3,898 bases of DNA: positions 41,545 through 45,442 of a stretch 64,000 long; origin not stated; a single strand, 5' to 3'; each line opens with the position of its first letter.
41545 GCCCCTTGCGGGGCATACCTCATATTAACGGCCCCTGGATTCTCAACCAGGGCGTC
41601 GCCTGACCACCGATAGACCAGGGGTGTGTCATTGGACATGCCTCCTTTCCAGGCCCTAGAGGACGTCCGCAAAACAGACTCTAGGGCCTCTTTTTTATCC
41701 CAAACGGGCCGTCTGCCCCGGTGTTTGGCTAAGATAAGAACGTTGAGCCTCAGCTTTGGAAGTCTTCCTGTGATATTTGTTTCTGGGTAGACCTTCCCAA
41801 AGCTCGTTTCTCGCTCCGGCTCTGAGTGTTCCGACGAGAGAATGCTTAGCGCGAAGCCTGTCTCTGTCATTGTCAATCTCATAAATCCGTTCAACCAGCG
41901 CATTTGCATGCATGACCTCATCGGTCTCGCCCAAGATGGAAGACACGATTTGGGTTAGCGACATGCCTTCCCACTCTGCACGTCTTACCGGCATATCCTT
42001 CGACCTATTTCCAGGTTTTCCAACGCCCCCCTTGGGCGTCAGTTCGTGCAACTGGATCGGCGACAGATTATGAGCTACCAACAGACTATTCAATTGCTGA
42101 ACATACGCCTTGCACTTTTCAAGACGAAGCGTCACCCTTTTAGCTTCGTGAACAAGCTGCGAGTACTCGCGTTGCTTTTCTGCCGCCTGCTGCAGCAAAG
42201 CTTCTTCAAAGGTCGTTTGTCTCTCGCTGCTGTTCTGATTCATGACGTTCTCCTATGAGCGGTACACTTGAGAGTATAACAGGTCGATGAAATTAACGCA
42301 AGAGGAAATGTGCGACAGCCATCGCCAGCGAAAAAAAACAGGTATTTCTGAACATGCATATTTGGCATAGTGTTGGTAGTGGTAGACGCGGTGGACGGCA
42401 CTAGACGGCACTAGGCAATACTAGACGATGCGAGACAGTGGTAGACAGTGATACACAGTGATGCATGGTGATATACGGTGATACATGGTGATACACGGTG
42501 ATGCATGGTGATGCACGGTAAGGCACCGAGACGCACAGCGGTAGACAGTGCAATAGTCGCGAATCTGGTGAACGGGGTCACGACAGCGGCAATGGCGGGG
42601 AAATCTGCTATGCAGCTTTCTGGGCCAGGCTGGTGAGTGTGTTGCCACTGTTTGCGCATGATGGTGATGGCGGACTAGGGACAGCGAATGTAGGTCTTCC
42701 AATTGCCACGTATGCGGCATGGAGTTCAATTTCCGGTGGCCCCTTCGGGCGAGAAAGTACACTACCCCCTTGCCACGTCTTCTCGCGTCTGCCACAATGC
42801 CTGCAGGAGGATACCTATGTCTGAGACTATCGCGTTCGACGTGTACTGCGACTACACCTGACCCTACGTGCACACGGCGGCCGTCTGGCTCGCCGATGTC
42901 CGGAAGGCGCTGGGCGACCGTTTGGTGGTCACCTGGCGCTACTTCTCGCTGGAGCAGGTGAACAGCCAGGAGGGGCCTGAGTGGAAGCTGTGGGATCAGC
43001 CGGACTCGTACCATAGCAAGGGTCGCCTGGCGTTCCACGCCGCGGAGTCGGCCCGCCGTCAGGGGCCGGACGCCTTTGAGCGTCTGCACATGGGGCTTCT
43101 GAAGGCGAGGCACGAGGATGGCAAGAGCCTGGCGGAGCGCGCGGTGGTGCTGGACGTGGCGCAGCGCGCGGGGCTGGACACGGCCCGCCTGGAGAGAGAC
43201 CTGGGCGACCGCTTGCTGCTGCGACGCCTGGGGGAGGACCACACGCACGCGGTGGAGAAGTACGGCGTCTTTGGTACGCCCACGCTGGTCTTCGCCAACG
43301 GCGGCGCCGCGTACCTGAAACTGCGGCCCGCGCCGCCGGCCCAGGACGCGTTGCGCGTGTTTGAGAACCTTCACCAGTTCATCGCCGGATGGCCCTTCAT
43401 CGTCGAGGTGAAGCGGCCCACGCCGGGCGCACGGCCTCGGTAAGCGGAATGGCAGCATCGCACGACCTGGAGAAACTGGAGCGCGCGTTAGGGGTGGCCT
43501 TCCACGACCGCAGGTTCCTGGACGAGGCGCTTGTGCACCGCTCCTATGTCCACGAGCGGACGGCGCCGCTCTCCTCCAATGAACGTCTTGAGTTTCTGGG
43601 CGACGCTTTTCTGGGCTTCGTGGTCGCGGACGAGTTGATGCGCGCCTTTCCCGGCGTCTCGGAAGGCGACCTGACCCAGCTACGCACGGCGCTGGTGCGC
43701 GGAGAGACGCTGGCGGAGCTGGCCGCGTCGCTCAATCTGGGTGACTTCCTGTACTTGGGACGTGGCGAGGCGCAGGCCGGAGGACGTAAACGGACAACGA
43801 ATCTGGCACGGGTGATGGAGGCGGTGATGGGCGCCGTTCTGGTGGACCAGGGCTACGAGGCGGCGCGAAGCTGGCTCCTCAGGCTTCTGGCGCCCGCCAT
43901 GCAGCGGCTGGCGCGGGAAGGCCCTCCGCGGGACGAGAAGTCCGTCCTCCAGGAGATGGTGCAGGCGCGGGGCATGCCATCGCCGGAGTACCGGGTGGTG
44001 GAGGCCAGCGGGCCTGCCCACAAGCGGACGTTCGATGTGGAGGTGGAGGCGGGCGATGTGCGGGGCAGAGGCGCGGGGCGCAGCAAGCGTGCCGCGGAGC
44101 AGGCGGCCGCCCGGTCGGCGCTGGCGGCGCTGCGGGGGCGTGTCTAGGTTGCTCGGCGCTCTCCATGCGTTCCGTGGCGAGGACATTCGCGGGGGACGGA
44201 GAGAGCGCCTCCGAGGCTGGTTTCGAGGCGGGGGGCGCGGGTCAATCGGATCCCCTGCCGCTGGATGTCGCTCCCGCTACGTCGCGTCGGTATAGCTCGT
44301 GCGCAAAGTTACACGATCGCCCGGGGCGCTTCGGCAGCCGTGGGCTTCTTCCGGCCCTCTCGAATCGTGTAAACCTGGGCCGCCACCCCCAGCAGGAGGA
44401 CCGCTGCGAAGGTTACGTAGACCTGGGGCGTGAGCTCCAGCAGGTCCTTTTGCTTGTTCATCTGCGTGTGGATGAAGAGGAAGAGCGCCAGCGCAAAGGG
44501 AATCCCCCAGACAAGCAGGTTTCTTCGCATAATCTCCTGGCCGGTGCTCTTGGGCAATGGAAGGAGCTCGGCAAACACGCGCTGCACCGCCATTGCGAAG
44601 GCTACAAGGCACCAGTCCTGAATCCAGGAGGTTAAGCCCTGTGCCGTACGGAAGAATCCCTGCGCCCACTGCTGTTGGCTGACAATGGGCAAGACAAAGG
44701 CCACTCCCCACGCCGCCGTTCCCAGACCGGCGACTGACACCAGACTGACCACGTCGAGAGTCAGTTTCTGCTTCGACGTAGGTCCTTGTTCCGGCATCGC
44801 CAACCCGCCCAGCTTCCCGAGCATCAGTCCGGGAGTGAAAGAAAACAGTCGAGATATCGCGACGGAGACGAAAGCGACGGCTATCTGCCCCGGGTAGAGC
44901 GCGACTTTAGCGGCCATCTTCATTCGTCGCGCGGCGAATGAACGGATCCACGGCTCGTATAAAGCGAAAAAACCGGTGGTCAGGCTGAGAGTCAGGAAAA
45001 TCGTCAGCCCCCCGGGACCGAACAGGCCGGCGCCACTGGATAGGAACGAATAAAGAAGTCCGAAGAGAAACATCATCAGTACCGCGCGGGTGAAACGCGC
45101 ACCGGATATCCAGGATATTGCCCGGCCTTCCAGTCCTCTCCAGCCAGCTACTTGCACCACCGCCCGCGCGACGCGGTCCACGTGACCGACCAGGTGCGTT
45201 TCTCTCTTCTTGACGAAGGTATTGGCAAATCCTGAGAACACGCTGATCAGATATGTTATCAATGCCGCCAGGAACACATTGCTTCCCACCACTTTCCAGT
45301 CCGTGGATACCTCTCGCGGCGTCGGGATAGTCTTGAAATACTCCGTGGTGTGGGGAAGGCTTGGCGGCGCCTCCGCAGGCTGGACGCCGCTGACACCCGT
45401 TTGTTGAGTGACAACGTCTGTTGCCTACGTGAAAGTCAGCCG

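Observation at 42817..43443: DsbA/kappa-GST-like thioredoxin-fold protein with TGA exactly at the catalytic (C/S)P(Y/W)x nucleophile: second selenoprotein candidate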

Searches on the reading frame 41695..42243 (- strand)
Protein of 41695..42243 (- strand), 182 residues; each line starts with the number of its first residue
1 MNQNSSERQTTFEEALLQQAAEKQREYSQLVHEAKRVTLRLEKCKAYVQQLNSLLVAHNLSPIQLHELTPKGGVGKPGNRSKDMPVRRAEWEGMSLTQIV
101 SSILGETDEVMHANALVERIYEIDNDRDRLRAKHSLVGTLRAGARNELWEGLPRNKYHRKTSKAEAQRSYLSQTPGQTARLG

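Call 30: search_protein_families(library=ncbifam, proteins=[window:41695-42243:-], max_evalue=0.001)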
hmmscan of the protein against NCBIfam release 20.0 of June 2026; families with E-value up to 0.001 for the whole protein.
window:41695-42243:- (182 aa): 0 families

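Call 75: search_protein_families(library=pfam, proteins=[window:41695-42243:-], max_evalue=0.01)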
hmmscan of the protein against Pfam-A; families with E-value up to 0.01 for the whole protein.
window:41695-42243:- (182 aa): 1 family
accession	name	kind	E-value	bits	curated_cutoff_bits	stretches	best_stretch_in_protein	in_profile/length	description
PF07544.18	Med9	-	0.0025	18.3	26.9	0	17-52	10-46/80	RNA polymerase II transcription mediator complex subunit 9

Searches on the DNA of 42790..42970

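Call 70: search_rna_families(source=window, start=42790, end=42970, threshold=evalue, max_evalue=10)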
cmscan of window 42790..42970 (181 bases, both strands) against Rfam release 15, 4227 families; matches with E-value up to 10: 3.
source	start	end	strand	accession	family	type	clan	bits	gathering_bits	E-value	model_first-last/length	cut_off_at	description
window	42883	42917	-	RF01336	CRISPR-DR23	Gene; CRISPR;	-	17.4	45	0.53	1-36/36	no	CRISPR RNA direct repeat element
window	42889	42941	-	RF02257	adapt33_3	Gene; lncRNA;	-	13.7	70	0.59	92-140/140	no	Adaptive response 33 conserved region 3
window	42808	42826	+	RF01134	sR30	Gene; snRNA; snoRNA; CD-box;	-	8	38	8.6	39-57/57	no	Small nucleolar RNA sR30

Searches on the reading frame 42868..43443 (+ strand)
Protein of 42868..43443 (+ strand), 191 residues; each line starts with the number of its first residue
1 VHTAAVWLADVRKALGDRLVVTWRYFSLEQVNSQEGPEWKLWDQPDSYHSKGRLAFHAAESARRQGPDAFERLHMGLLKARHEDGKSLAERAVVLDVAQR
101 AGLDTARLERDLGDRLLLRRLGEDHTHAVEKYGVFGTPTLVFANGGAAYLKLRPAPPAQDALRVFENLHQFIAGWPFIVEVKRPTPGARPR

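Call 77: find_encoding_contigs(protein=window:42868-43443:+, flank=2000, max_places=3)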
Protein window:42868-43443:+ (191 aa): 1 contig read that carries it; 1 place shown.
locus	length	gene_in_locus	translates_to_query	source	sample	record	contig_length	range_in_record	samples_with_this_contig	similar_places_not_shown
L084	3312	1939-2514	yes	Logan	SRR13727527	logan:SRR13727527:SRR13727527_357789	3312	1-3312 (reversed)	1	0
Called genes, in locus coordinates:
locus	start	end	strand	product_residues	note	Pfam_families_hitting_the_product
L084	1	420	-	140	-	?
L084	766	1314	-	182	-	-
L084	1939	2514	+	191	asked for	PF01323:DSBA (weak), PF13743:Thioredoxin_5 (weak)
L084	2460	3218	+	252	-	PF14622:Ribonucleas_3_3, PF00636:Ribonuclease_3, PF00035:dsrm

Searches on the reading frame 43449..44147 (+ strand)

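Call 30: search_protein_families(library=ncbifam, proteins=[window:43449-44147:+], max_evalue=0.001)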
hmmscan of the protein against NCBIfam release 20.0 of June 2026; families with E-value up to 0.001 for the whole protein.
window:43449-44147:+ (232 aa): 2 families
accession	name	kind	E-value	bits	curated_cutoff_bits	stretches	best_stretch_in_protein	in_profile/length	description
TIGR02191.1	RNaseIII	equivalog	6.3e-70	235.1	166.25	1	10-227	1-218/219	ribonuclease III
TIGR04238.1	seadorna_dsRNA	equivalog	1.6e-09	37.8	125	1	162-222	1-61/201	seadornavirus double-stranded RNA-binding protein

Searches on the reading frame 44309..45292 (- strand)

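Call 30: search_protein_families(library=ncbifam, proteins=[window:44309-45292:-], max_evalue=0.001)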
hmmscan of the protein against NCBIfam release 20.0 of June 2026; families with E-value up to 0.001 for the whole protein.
window:44309-45292:- (327 aa): 1 family
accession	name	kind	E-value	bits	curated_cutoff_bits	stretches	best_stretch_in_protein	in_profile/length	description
NF041501.1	cola_mem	domain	1.3e-12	47.4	150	1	5-304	18-304/312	FGLLP motif-containing membrane protein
